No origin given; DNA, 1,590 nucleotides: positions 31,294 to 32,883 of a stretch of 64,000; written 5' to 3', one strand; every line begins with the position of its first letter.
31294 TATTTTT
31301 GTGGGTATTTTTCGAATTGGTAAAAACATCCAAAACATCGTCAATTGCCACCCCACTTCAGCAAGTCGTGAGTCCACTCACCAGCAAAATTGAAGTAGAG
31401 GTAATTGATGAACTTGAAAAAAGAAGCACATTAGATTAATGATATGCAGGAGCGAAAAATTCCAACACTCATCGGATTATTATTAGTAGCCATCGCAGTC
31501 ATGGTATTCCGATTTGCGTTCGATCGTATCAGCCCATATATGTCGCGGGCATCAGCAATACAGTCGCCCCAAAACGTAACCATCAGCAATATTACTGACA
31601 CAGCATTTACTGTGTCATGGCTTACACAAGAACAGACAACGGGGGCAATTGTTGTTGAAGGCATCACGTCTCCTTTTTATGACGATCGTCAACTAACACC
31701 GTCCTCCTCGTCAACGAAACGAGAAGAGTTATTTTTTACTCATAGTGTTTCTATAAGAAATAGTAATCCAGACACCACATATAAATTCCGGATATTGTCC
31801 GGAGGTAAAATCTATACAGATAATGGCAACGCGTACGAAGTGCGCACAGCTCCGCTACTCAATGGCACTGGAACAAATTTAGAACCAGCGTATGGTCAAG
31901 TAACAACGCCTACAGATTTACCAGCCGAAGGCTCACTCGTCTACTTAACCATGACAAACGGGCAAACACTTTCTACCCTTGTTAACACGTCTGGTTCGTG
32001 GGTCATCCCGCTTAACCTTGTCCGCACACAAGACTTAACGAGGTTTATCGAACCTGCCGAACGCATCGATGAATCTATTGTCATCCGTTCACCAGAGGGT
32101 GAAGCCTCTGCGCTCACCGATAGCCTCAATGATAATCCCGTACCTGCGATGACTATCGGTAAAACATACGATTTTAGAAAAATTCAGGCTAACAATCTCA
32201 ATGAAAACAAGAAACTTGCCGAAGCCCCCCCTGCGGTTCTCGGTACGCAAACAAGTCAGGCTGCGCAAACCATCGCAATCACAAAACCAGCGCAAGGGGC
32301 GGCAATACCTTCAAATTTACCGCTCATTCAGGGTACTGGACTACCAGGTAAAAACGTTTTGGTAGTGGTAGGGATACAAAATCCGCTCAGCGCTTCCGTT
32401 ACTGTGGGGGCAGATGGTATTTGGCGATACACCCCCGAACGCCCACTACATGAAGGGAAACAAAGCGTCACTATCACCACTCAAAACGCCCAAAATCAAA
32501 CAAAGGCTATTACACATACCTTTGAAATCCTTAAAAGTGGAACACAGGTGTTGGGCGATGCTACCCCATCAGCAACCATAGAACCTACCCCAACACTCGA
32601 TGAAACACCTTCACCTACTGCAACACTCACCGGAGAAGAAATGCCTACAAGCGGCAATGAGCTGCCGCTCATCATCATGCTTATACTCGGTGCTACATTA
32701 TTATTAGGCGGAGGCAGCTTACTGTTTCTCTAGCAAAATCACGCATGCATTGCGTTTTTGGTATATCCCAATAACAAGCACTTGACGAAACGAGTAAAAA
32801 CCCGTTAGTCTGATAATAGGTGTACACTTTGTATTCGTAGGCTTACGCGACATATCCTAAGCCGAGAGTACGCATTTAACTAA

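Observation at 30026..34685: pilN-pilO cluster extended by four surface/membrane proteins, including a pilin-like but non-canonical N-terminus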

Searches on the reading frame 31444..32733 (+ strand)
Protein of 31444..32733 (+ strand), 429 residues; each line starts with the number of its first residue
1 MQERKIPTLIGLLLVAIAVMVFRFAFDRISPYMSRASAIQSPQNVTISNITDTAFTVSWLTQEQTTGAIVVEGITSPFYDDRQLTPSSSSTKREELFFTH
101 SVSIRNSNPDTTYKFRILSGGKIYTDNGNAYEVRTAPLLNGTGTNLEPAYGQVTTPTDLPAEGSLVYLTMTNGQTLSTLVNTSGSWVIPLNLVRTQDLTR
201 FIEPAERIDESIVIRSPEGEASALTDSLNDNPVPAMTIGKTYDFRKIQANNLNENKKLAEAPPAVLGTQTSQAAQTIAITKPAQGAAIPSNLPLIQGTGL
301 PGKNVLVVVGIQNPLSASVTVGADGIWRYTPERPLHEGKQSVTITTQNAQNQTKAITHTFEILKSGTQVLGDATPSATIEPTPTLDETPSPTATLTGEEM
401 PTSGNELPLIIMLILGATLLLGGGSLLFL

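Call 3: search_protein_families(library=pfam, proteins=[window:31444-32733:+], max_evalue=1)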
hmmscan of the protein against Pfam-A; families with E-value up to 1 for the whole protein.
window:31444-32733:+ (429 aa): 6 families
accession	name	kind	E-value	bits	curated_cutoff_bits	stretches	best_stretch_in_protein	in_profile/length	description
PF16656.11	Pur_ac_phosph_N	-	2.2e-07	31.8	30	1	43-122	2-83/93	Purple acid Phosphatase, N-terminal domain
PF19077.6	Big_13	-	3.8e-06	27.8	27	1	291-361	27-99/102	Bacterial Ig-like domain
PF00041.27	fn3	-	2e-05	25.1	25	1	41-118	2-67/84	Fibronectin type III domain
PF17936.7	Big_6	-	0.00022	21.9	27.6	1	293-359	15-80/83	Bacterial Ig domain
PF13620.12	CarboxypepD_reg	-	0.00027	21.7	32.3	1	151-189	4-43/82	Carboxypeptidase regulatory-like domain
PF17963.7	Big_9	-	0.00081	20.7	23.6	1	302-359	31-87/89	Bacterial Ig domain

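Call 4: search_protein_families(library=ncbifam, proteins=[window:31444-32733:+], max_evalue=1)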
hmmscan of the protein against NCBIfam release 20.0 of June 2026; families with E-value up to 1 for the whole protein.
window:31444-32733:+ (429 aa): 2 families
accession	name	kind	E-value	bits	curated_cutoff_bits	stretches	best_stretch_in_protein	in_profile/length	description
NF033510.3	Ca_tandemer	repeat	6.3e-08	32.9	50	2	291-349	31-91/96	Ca2+-stabilized repeat-containing adhesin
TIGR01167.1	LPXTG_anchor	domain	0.21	12.3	15.9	0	410-428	11-28/34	LPXTG cell wall anchor domain-containing protein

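Call 10: find_homologous_proteins(query=window:31444-32733:+, max_evalue=0.001)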
Query window:31444-32733:+ (429 aa): 501 proteins with E <= 0.001 among 8000 candidates; the best 120 are listed.
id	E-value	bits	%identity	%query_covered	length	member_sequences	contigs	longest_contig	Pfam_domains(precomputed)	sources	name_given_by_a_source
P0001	6.5e-274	926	100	100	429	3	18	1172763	PF00041.28,PF19077.7,PF16656.12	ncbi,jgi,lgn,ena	jgi:hypothetical protein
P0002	2.8e-250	848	90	96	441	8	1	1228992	PF00041.28,PF19077.7,PF16656.12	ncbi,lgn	-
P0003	5.0e-248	841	89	96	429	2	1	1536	-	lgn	-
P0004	8.1e-192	656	68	95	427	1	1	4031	PF19077.7,PF16656.12,PF17936.8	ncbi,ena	-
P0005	9.4e-190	649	69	96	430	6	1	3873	PF13620.13,PF00041.28,PF19077.7,PF16656.12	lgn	-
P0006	1.2e-188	645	67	95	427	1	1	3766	PF19077.7,PF16656.12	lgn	-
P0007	4.3e-188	643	68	100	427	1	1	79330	PF17963.8,PF19077.7,PF16656.12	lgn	-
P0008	1.2e-187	642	67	95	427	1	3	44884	PF19077.7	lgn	-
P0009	2.4e-187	641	69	95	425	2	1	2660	PF00041.28,PF19077.7,PF16656.12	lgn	-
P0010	1.0e-186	639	68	100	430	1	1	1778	PF00041.28,PF19077.7,PF16656.12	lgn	-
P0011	7.7e-186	636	67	96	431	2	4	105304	PF00041.28,PF19077.7,PF16656.12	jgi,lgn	-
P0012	1.4e-184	632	66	100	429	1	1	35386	PF13620.13,PF19077.7,PF16656.12,PF17936.8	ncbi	-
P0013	6.9e-182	623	68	95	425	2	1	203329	PF13620.13,PF19077.7,PF16656.12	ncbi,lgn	-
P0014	5.9e-168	577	64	100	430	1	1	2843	PF00041.28,PF16656.12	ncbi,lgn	-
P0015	9.6e-161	553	61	100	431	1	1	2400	PF00041.28,PF16656.12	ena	-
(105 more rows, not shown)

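Call 13: find_related_loci(query=A1, collection=genome_contigs, flank=10000)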
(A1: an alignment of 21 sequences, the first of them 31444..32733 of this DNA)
Query A1 (429 aa) in genome_contigs; peptide patterns used: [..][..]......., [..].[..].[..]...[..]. (x = any residue, [..] = any of these).
87 stretches matched a pattern; 74 encode a relative of the query (tblastn E <= 1e-3); 73 distinct loci.
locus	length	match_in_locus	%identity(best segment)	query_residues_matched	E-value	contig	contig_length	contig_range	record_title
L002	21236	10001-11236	89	1-412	0e+0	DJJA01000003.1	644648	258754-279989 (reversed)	MAG TPA_asm: Candidatus Gottesmanbacteria bacterium UBA6580 UBA6580_contig_80, whole genome shotgun sequence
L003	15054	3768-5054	66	1-429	0e+0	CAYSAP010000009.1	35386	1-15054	MAG TPA_asm: uncultured Gammaproteobacteria bacterium isolate SRP090828_co2_19 genome assembly, contig: NODE_416_length_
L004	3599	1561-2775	66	1-406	0e+0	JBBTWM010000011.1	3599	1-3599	MAG: Patescibacteria group bacterium isolate H41-bin127_1 H41_bin127_1_000000000011, whole genome shotgun sequence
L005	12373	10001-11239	67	1-411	0e+0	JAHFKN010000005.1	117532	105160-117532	MAG: Candidatus Gottesmanbacteria bacterium isolate nzgw410 NODE_125_length_117533_cov_18.764751, whole genome shotgun s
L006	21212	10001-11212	68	1-408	0e+0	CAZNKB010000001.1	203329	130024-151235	MAG TPA_asm: uncultured Gammaproteobacteria bacterium isolate SRP173033_co3_60 genome assembly, contig: NODE_19_length_2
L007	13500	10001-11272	58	1-423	5e-167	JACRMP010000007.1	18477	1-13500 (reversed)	MAG: Candidatus Gottesmanbacteria bacterium isolate NC_groundwater_1910_Pr3_S2p5_48_11 SR2-18-S2p5_coassembly_scaffold_2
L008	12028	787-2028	61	1-411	2e-161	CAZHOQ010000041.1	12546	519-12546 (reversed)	MAG TPA_asm: uncultured Gammaproteobacteria bacterium isolate SRP093185_co1_203 genome assembly, contig: NODE_3527_lengt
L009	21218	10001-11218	60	1-404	2e-160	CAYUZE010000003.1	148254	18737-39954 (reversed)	MAG TPA_asm: uncultured Gammaproteobacteria bacterium isolate binchicken_co130_63 genome assembly, contig: NODE_212_leng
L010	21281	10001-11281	56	1-429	4e-147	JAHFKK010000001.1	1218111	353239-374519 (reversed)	MAG: Candidatus Gottesmanbacteria bacterium isolate nzgw408 NODE_1_length_1218112_cov_6.992134, whole genome shotgun seq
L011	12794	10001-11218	55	1-405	1e-138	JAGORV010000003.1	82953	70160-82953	Candidatus Woesebacteria bacterium isolate Gw_Eff_bin_29 Gw_Eff_371_length_82953_cov_7.362302, whole genome shotgun sequ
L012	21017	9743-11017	54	1-423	9e-139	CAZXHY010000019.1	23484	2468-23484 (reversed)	MAG TPA_asm: uncultured Gammaproteobacteria bacterium isolate ERP113451_co3_13 genome assembly, contig: NODE_1548_length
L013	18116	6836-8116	56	1-429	1e-149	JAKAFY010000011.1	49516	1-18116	MAG: bacterium isolate WY2.bin139 NODE_866_length_49516_cov_2.060742, whole genome shotgun sequence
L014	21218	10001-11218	53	1-404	2e-132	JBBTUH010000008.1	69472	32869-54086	MAG: Patescibacteria group bacterium isolate H41-bin250_1 H41_bin250_1_000000000008, whole genome shotgun sequence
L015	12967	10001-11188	54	1-404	1e-128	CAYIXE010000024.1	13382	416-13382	MAG TPA_asm: uncultured Gammaproteobacteria bacterium isolate ERP119705_co7_214 genome assembly, contig: NODE_3829_lengt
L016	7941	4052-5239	54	1-404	8e-128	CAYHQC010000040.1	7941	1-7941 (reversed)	MAG TPA_asm: uncultured Gammaproteobacteria bacterium isolate ERP119705_co15_352 genome assembly, contig: NODE_11265_len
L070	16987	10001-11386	32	6-428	3e-52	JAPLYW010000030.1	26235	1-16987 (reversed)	MAG: Candidatus Shapirobacteria bacterium isolate LacPavin_0419_WC90_MAG_34_15 LacPavin_0419_WC90_scaffold_212198, whole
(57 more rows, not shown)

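Call 29: predict_structure(alignment_id=A2)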
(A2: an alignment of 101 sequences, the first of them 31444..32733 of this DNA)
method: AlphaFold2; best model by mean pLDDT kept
length: 429 residues; sequences in the alignment: 101
mean_pLDDT: 84.4   pTM: 0.57
mean pLDDT of the five models: 84.4, 82.9, 82.3, 81.5, 80.1
residues with pLDDT >= 90: 283; 70-90: 53; 50-70: 46; < 50: 47
segments of 3 or more residues with pLDDT < 50: 261-271, 367-397
pLDDT, mean of each block of 10 residues (from residue 1): 64 94 87 66 97 98 96 95 71 85 97 97 95 97 89 95 97 97 93 96 91 97 85 92 78 51 40 76 93 95 96 94 95 95 95 95 65 39 38 48 75 96 93
secondary structure, 60 per line:
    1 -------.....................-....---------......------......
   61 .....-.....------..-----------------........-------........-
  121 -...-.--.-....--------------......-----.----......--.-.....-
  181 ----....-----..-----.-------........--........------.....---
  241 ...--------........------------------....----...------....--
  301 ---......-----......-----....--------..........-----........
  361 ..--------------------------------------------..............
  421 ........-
elements in order: H8-28 H30-33 E43-48 E55-65 E67-71 E97-104 E112-119 E122-124 E131-134 E149-154 E165-170 E175-179 E185-188 E209-216 E219-226 E233-237 E241-243 H252-259 E278-281 E286-288 E295-298 E304-309 E315-320 E326-329 E338-347 E353-362 H407-428

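Call 34: fold_search(model_id=the predicted structure, library=pdb)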
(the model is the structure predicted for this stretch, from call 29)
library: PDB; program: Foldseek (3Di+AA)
matches with E <= 10: 1821; with E <= 0.001: 241
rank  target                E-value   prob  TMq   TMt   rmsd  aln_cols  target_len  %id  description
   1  5e55_A                4.9e-09  1.00  0.15  0.19  19.3       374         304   12  Crystal structure of mouse CNTN6 FN1-FN3 domains (released 2016-08-31)
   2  5irb_B                1.1e-08  1.00  0.14  0.18  31.1       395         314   12  Structural insight into host cell surface retention of a 1.5-MDa bacterial ice-binding adhesin (released 2017-07-19)
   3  4p99_A                1.5e-08  1.00  0.15  0.16  29.6       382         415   14  Ca2+-stabilized adhesin helps an Antarctic bacterium reach out and bind ice (released 2014-06-18)
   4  7mrk_D                1.7e-08  1.00  0.16  0.22  22.3       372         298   14  Chicken CNTN4 APP complex (released 2022-01-05)
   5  5e7l                  2.5e-08  1.00  0.15  0.20  20.9       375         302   12  Crystal structure of mouse CNTN2 FN1-FN3 domains (released 2016-08-31)
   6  5e4s                  3.5e-08  1.00  0.14  0.19  21.1       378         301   14  Crystal structure of mouse CNTN4 FN1-FN3 domains (released 2016-08-31)
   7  2yn5_A                4.4e-08  1.00  0.18  0.26  24.0       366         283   12  Structural insight into the giant calcium-binding adhesin SiiE: implications for the adhesion of Salmonella enterica t (released 2013-04-03)
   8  8bnq_A                6.1e-08  1.00  0.15  0.20  29.0       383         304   10  Crystal structure of the FnIII-tandem A84-A86 from the A-band of titin (released 2023-04-12)
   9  6xay_C                6.8e-08  1.00  0.15  0.22  22.3       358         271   11  Structure of a fragment of human fibronectin containing the 10th, 11th and 12th type III domains (released 2021-06-09)
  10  5irb_A                7.6e-08  1.00  0.14  0.18  30.3       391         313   12  Structural insight into host cell surface retention of a 1.5-MDa bacterial ice-binding adhesin (released 2017-07-19)
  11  6xay_A                8.4e-08  1.00  0.15  0.22  22.2       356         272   12  Structure of a fragment of human fibronectin containing the 10th, 11th and 12th type III domains (released 2021-06-09)
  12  5e55_B                8.4e-08  1.00  0.15  0.19  19.9       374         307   11  Crystal structure of mouse CNTN6 FN1-FN3 domains (released 2016-08-31)
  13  2yn3_A                1.2e-07  1.00  0.16  0.24  23.4       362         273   12  Structural insight into the giant calcium-binding adhesin SiiE: implications for the adhesion of Salmonella enterica t (released 2013-04-03)
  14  2yn3_C                1.3e-07  1.00  0.18  0.27  24.9       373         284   12  Structural insight into the giant calcium-binding adhesin SiiE: implications for the adhesion of Salmonella enterica t (released 2013-04-03)
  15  9oz1_A                1.4e-07  1.00  0.15  0.09  26.1       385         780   11  Cryo-EM structure of chicken ROS1 in apo-state. Cryo-EM refinement is focused on the "leg" region of chicken ROS1. (released 2026-02-25)
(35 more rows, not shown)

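Call 40: find_homologous_proteins(query=L070:9980-11407:+, max_evalue=0.001)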
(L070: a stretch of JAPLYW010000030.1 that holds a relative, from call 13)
Query L070:9980-11407:+ (475 aa): 689 proteins with E <= 0.001 among 8000 candidates; the best 120 are listed.
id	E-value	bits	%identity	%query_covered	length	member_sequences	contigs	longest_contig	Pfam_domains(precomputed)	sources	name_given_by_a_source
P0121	0.0e+0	1014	100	100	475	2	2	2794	PF13620.13,PF19077.7,PF16656.12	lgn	-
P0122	2.6e-240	816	80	99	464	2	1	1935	PF13620.13,PF00041.28,PF19077.7,PF16656.12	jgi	jgi:hypothetical protein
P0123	8.0e-231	785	78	99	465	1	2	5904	PF13620.13,PF00041.28,PF19077.7,PF16656.12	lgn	-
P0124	1.0e-228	778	75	99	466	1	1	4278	PF13620.13,PF00041.28,PF19077.7,PF16656.12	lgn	-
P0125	1.5e-225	767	75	99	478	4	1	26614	PF13620.13,PF00041.28,PF19077.7,PF16656.12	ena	-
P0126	5.4e-197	673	66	100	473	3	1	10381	PF13620.13,PF00041.28,PF19077.7,PF16656.12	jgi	-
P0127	7.2e-197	673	66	99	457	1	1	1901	PF13620.13,PF19077.7,PF16656.12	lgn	-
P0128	7.6e-197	673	65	99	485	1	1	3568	PF00041.28,PF19077.7,PF16656.12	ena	-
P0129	4.4e-195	667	68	99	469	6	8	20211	PF13620.13,PF00041.28,PF19077.7,PF16656.12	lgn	-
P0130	9.6e-193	659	68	99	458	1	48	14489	PF13620.13,PF00041.28,PF19077.7,PF16656.12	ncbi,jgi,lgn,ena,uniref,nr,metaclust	ncbi:hypothetical protein COY29_02015 [Candidatus Woesebacteria bacterium CG_4_10_14_0_2_um_filter_3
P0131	2.2e-192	658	68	99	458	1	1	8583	PF13620.13,PF00041.28,PF19077.7,PF16656.12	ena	-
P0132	3.2e-192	657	65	99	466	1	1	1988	PF00041.28,PF19077.7,PF16656.12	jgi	jgi:hypothetical protein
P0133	8.0e-192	656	67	99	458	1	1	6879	PF13620.13,PF00041.28,PF19077.7,PF16656.12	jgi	-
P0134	9.4e-192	656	67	99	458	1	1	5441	PF13620.13,PF00041.28,PF19077.7,PF16656.12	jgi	-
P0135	3.5e-191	654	65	99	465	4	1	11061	PF13620.13,PF00041.28,PF19077.7,PF16656.12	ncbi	-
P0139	7.3e-190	650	67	100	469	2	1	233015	PF13620.13,PF00041.28,PF19077.7,PF16656.12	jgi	jgi:hypothetical protein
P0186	1.5e-135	471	50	98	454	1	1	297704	PF00041.28,PF19077.7,PF16656.12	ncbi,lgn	-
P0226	7.0e-127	442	47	97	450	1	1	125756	PF00041.28,PF19077.7,PF16656.12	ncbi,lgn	-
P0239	1.5e-124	435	44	99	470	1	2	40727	PF00041.28,PF19077.7,PF16656.12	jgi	-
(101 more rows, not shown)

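Call 41: find_encoding_contigs(protein=P0186, flank=10000, max_places=1)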
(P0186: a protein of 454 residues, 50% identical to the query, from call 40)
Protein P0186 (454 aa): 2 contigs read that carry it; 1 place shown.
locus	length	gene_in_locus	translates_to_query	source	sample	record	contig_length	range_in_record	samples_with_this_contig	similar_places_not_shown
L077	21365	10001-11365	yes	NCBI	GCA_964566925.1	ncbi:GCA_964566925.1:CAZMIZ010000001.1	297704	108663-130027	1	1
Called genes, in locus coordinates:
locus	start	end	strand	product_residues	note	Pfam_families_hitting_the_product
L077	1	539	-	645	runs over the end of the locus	PF00012:HSP70, PF06723:MreB_Mbl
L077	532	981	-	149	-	PF01025:GrpE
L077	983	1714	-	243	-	PF03444:WHD_HrcA (faint), PF01628:HrcA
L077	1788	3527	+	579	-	PF01229:Glyco_hydro_39 (weak), PF02449:Glyco_hydro_42, PF00150:Cellulase, PF11790:Glyco_hydro_cc (weak)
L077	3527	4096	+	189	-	PF00963:Cohesin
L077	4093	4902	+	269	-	PF00963:Cohesin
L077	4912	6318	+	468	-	PF01229:Glyco_hydro_39, PF11790:Glyco_hydro_cc (weak)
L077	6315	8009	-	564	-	PF03023:MurJ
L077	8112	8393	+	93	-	PF01649:Ribosomal_S20p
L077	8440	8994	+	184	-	PF05137:PilN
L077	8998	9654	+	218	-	PF04350:PilO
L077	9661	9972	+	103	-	-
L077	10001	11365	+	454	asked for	PF00041:fn3 (weak), PF16656:Pur_ac_phosph_N, PF19077:Big_13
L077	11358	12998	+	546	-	-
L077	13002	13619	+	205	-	-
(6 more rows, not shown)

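Call 42: find_encoding_contigs(protein=P0139, flank=10000, max_places=1)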
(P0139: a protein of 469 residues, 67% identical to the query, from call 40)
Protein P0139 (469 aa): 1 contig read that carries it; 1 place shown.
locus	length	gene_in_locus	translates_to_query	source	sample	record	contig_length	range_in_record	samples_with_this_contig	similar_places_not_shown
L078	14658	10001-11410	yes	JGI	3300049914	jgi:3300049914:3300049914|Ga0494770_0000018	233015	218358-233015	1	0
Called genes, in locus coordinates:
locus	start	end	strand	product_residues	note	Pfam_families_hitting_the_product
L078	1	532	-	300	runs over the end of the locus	-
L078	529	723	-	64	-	-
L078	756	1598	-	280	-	PF00226:DnaJ, PF01556:DnaJ_C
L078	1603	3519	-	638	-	PF00012:HSP70, PF06723:MreB_Mbl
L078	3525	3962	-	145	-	PF01025:GrpE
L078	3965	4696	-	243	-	PF01628:HrcA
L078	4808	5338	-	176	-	-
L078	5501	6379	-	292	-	PF03193:RsgA_GTPase (faint), PF00009:GTP_EFTU (faint), PF00350:Dynamin_N (faint), PF01926:MMR_HSR1, PF02421:FeoB_N, PF08477:Roc (weak), PF16897:MMR_HSR1_Xtn, PF02824:TGS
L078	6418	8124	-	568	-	PF03023:MurJ, PF13440:Polysacc_synt_3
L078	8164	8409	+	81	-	PF01649:Ribosomal_S20p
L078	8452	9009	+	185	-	PF05137:PilN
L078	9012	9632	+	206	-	PF04350:PilO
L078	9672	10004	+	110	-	-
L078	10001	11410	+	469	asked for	PF00041:fn3 (weak), PF16656:Pur_ac_phosph_N, PF13620:CarboxypepD_reg (faint), PF19077:Big_13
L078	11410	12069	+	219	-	-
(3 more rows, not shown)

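Call 62: search_protein_representatives(alignment_id=A2)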
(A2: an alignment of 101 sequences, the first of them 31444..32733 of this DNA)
Query: 101 sequences, 430 profile positions. Proteins with E-value up to 0.001 (for the whole library): 5967; up to 1e-10: 3463; up to 1e-30: 1460. The best 150 are listed.
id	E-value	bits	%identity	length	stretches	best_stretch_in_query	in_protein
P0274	5.7e-188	641.3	-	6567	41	287-363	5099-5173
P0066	1.3e-178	610.5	-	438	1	1-428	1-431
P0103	3.7e-173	592.5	-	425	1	2-429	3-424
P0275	6.5e-156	535.7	-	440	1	4-429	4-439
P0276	1.0e-153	528.5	-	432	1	4-428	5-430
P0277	1.2e-153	528.2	-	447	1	4-429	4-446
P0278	9.4e-152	522.0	-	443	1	2-428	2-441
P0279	7.6e-149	512.4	-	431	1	2-428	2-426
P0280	2.1e-148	511.0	-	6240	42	292-362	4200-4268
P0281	2.1e-147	507.6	-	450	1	1-429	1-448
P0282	2.8e-147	507.2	-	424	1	3-428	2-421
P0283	2.8e-147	507.2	-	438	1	1-429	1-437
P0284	6.1e-145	499.5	-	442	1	3-428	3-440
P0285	6.8e-144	496.1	-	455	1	4-429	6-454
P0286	7.2e-144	496.0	-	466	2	3-399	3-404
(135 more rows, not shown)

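Call 63: find_encoding_contigs(protein=P0239, flank=10000, max_places=1)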
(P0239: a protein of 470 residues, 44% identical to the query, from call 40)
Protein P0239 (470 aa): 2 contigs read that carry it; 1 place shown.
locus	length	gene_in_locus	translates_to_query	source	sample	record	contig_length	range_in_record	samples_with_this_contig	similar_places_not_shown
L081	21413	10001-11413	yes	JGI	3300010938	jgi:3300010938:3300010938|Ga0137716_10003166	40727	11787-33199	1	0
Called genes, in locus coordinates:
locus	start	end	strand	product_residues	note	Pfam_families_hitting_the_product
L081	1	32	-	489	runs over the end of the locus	-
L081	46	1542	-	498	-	PF13632:Glyco_trans_2_3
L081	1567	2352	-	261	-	PF01026:TatD_DNase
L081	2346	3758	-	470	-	PF00133:tRNA-synt_1, PF01406:tRNA-synt_1e, PF09334:tRNA-synt_1g, PF00133:tRNA-synt_1, PF08264:Anticodon_1 (weak)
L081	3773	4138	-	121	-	PF01371:Trp_repressor (weak)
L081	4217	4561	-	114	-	-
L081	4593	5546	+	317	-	PF02646:RmuC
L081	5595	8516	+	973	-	PF00580:UvrD-helicase, PF13245:AAA_19, PF13604:AAA_30 (weak), PF13361:UvrD_C, PF13538:UvrD_C_2 (faint), PF12705:PDDEXK_1, PF10926:DUF2800 (weak)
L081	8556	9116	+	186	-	PF05137:PilN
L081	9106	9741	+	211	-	PF04350:PilO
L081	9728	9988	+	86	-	-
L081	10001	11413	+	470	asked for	PF00041:fn3 (weak), PF16656:Pur_ac_phosph_N, PF19077:Big_13 (faint)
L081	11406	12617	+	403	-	-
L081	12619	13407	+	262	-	-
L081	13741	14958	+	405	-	PF00890:FAD_binding_2 (faint), PF01266:DAO (weak), PF01593:Amino_oxidase, PF07992:Pyr_redox_2 (faint), PF13450:NAD_binding_8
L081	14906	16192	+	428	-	PF04922:DIE2_ALG10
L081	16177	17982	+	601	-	PF13231:PMT_2 (weak)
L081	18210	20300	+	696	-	PF10060:DUF2298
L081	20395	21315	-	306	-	PF03816:LytR_cpsA_psr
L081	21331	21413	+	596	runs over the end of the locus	PF00580:UvrD-helicase, PF13245:AAA_19, PF13604:AAA_30 (faint), PF01443:Viral_helicase1 (faint), PF13173:AAA_14 (faint), PF13361:UvrD_C, PF13538:UvrD_C_2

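Call 64: find_encoding_contigs(protein=P0226, flank=10000, max_places=1)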
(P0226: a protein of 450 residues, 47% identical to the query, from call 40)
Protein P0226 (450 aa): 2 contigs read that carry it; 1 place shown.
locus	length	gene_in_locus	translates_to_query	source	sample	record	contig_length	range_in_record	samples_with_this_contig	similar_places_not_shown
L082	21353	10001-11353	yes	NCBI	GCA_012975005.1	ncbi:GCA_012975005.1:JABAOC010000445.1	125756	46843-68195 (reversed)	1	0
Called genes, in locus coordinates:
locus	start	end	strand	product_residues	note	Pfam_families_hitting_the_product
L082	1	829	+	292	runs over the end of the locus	PF02397:Bac_transf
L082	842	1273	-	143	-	-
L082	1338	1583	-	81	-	-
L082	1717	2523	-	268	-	-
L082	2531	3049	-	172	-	-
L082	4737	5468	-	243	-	PF03444:WHD_HrcA (faint), PF01628:HrcA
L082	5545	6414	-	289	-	PF03193:RsgA_GTPase (faint), PF00009:GTP_EFTU (faint), PF02421:FeoB_N, PF00350:Dynamin_N (faint), PF01926:MMR_HSR1, PF08477:Roc (faint), PF16897:MMR_HSR1_Xtn (weak)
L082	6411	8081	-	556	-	PF01554:MatE (weak), PF03023:MurJ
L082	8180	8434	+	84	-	PF01649:Ribosomal_S20p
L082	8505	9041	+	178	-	-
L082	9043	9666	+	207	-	PF04350:PilO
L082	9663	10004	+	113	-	-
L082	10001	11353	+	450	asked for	PF00041:fn3, PF16656:Pur_ac_phosph_N, PF19077:Big_13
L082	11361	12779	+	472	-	-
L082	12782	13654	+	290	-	-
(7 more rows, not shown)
